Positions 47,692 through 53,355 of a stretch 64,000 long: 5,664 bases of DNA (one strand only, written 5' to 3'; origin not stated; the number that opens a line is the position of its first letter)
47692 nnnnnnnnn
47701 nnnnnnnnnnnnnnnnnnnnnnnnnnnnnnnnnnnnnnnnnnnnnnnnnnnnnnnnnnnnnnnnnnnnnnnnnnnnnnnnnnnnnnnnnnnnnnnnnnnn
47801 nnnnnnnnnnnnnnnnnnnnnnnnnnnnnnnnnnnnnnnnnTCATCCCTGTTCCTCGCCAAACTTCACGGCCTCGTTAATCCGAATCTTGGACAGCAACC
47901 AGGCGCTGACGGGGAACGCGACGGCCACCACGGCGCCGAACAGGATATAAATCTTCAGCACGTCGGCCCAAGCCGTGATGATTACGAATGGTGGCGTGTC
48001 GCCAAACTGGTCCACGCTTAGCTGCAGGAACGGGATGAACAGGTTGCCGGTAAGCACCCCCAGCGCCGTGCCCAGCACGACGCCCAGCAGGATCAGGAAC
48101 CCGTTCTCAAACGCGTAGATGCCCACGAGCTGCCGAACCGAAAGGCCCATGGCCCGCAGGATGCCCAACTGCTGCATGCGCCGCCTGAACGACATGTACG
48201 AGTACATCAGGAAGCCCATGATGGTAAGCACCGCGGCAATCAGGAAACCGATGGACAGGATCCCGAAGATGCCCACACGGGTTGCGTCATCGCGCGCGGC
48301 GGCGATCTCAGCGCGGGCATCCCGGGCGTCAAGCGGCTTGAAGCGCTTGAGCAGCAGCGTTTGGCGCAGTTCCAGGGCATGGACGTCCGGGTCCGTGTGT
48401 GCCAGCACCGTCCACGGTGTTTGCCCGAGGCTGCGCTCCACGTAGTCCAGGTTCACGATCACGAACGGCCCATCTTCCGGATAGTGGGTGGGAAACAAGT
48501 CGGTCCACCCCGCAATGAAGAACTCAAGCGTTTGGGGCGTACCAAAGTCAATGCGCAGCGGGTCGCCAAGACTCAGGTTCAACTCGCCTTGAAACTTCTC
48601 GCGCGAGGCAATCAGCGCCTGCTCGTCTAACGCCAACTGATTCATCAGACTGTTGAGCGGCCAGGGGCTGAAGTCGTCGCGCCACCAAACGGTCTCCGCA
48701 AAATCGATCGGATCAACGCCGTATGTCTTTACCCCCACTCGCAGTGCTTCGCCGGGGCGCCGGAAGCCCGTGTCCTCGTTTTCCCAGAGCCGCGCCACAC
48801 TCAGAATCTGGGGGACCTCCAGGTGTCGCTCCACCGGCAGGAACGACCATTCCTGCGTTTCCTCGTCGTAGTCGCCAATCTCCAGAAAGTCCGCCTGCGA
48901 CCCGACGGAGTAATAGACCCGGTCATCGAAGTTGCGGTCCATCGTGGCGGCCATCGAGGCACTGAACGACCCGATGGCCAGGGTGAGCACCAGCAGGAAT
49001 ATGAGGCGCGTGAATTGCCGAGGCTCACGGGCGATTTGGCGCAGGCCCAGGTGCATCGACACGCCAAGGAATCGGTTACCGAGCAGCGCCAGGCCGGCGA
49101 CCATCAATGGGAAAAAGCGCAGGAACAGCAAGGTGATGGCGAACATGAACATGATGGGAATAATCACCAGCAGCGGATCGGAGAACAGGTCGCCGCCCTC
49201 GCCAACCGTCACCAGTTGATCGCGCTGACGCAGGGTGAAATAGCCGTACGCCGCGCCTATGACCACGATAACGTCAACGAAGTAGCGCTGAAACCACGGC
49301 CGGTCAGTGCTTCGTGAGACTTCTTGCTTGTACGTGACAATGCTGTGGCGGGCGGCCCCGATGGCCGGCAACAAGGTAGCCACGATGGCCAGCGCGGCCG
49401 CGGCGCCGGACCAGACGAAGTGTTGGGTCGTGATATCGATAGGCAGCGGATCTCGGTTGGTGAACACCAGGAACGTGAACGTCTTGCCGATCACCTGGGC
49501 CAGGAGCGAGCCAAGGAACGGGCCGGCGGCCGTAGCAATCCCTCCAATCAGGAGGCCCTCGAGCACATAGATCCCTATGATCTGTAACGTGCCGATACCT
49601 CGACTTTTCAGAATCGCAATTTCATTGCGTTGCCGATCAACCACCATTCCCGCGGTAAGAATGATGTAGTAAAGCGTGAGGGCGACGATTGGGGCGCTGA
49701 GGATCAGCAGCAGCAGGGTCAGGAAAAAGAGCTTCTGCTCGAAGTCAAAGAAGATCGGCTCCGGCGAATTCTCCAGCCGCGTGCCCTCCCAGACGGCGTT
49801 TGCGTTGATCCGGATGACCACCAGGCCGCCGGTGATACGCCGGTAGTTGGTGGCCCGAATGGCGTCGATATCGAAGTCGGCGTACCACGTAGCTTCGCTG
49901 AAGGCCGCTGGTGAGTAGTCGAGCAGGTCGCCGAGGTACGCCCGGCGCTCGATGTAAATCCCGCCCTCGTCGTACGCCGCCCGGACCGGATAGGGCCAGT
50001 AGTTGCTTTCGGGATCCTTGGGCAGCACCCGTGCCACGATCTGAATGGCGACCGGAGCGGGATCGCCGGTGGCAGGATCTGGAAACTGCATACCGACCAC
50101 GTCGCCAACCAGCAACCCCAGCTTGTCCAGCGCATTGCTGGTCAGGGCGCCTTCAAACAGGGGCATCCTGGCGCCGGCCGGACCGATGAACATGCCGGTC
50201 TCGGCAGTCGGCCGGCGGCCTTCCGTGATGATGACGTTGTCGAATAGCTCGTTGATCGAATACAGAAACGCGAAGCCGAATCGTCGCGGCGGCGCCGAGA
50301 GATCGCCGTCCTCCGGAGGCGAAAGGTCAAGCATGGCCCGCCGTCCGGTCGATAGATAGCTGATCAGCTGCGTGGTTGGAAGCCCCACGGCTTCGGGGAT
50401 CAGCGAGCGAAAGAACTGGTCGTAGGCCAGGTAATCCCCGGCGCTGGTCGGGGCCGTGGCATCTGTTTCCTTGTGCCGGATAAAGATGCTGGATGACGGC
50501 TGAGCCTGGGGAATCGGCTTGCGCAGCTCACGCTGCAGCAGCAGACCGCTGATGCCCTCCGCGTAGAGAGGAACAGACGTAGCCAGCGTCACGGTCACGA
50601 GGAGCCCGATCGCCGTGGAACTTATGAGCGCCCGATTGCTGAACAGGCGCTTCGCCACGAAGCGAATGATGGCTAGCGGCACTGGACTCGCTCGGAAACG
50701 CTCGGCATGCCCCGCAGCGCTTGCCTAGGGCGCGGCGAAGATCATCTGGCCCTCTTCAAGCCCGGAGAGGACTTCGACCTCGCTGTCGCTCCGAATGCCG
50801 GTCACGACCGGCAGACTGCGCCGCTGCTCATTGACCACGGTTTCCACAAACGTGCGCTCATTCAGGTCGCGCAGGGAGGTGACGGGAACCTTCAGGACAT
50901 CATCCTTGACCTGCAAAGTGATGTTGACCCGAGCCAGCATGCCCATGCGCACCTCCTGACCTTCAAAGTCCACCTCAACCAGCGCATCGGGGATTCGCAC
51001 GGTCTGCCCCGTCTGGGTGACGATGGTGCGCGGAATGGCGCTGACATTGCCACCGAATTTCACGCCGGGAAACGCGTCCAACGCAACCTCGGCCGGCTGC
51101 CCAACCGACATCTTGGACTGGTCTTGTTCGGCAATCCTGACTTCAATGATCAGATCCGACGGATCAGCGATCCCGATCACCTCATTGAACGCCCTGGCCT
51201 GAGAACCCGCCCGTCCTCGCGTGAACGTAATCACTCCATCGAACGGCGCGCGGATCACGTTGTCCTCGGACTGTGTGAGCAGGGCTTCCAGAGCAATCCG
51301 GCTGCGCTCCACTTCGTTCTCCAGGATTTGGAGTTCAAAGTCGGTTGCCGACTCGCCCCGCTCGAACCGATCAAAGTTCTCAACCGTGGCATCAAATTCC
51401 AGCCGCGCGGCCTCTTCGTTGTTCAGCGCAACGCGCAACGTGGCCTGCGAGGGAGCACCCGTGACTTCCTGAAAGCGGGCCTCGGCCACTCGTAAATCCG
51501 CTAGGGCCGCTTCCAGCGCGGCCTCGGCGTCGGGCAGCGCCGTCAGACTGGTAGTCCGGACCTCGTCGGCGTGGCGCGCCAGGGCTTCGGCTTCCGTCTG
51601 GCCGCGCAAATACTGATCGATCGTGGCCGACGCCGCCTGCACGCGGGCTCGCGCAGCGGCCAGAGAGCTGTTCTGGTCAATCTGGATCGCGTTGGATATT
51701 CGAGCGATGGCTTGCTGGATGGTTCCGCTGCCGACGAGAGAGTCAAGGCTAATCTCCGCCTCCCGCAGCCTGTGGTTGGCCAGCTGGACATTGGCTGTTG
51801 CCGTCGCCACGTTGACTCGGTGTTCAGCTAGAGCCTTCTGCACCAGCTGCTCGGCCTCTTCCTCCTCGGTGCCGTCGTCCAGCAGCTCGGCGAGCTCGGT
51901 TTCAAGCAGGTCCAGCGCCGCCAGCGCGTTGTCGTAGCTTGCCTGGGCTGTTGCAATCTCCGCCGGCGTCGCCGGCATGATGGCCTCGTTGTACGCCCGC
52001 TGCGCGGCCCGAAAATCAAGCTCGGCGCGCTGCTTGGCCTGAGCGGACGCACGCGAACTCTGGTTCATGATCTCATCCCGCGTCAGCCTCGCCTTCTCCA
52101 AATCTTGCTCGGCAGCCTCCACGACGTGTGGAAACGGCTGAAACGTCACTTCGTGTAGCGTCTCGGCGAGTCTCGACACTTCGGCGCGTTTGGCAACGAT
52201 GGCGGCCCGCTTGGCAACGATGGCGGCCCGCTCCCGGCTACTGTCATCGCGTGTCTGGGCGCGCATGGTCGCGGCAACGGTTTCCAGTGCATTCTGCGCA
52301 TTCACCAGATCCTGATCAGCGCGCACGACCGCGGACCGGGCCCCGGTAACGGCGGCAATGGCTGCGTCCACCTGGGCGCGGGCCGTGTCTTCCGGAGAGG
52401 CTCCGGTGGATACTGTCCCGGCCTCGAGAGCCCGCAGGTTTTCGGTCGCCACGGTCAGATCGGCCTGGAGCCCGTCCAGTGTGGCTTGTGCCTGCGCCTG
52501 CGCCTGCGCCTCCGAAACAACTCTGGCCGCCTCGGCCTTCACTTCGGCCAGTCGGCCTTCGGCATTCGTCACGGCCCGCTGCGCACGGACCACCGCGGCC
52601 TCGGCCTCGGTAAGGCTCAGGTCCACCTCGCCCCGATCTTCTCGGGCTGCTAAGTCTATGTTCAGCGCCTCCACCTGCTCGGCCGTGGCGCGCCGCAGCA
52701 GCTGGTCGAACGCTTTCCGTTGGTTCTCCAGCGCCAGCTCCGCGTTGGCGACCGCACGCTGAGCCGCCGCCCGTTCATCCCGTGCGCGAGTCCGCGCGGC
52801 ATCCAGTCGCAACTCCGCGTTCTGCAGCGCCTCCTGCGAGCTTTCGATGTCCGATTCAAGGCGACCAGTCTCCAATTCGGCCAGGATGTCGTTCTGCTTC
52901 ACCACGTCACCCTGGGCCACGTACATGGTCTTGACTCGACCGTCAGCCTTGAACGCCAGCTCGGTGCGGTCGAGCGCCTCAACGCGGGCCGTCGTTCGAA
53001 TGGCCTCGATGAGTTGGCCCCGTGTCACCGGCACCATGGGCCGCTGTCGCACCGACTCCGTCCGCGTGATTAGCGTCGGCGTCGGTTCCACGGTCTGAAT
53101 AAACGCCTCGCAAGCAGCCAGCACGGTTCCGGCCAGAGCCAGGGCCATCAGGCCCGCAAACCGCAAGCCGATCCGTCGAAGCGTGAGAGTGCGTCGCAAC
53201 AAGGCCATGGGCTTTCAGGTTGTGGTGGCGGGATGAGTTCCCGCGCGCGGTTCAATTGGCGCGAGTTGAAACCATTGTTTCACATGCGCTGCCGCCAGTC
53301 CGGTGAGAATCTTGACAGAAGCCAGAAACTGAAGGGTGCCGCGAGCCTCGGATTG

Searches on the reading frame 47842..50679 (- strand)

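Call 27: search_protein_families(library=pfam, proteins=[window:47842-50679:-], max_evalue=0.001)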
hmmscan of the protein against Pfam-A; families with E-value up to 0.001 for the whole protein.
window:47842-50679:- (945 aa): 1 family
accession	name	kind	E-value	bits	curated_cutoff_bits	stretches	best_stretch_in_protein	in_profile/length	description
PF02687.27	FtsX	-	3.4e-21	76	25.5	2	810-933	2-116/120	FtsX-like permease C-terminal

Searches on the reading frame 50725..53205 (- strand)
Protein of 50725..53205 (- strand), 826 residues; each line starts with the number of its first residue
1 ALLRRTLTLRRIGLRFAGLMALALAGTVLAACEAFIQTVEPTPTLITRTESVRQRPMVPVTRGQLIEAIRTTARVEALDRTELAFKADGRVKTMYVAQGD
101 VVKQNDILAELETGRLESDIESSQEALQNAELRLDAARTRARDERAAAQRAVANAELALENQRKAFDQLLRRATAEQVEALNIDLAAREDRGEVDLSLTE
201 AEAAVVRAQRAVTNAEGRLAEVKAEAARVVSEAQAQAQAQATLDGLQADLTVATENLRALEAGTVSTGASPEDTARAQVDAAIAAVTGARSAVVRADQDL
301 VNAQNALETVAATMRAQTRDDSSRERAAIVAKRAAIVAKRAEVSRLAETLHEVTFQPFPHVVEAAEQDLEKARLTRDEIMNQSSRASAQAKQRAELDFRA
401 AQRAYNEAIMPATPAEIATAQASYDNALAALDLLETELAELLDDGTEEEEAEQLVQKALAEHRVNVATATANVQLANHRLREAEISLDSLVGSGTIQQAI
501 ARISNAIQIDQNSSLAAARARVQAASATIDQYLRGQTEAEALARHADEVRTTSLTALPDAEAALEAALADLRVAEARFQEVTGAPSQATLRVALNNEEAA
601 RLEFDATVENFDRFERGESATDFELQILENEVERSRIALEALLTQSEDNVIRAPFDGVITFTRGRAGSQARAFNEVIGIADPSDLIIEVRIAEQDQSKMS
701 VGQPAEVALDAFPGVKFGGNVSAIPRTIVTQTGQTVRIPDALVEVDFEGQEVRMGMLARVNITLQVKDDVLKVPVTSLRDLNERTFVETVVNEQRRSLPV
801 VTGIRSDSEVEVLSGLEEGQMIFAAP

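Call 27: search_protein_families(library=pfam, proteins=[window:50725-53205:-], max_evalue=0.001)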
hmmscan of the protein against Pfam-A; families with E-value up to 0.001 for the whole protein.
window:50725-53205:- (826 aa): 4 families
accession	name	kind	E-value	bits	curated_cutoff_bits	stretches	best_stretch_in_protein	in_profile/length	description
PF13437.12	HlyD_3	-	5.4e-13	50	22.2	1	650-737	1-88/106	HlyD family secretion protein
PF16576.10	HlyD_D23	-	1.3e-12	47.9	30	1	645-757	105-213/214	Barrel-sandwich domain of CusB or HlyD membrane-fusion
PF13533.13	Biotin_lipoyl_2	-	6.9e-06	26.2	29.8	1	82-112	2-32/32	Biotin-lipoyl like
PF00364.28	Biotin_lipoyl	-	0.00094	19.4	22.1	0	89-124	15-49/73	Biotin-requiring enzyme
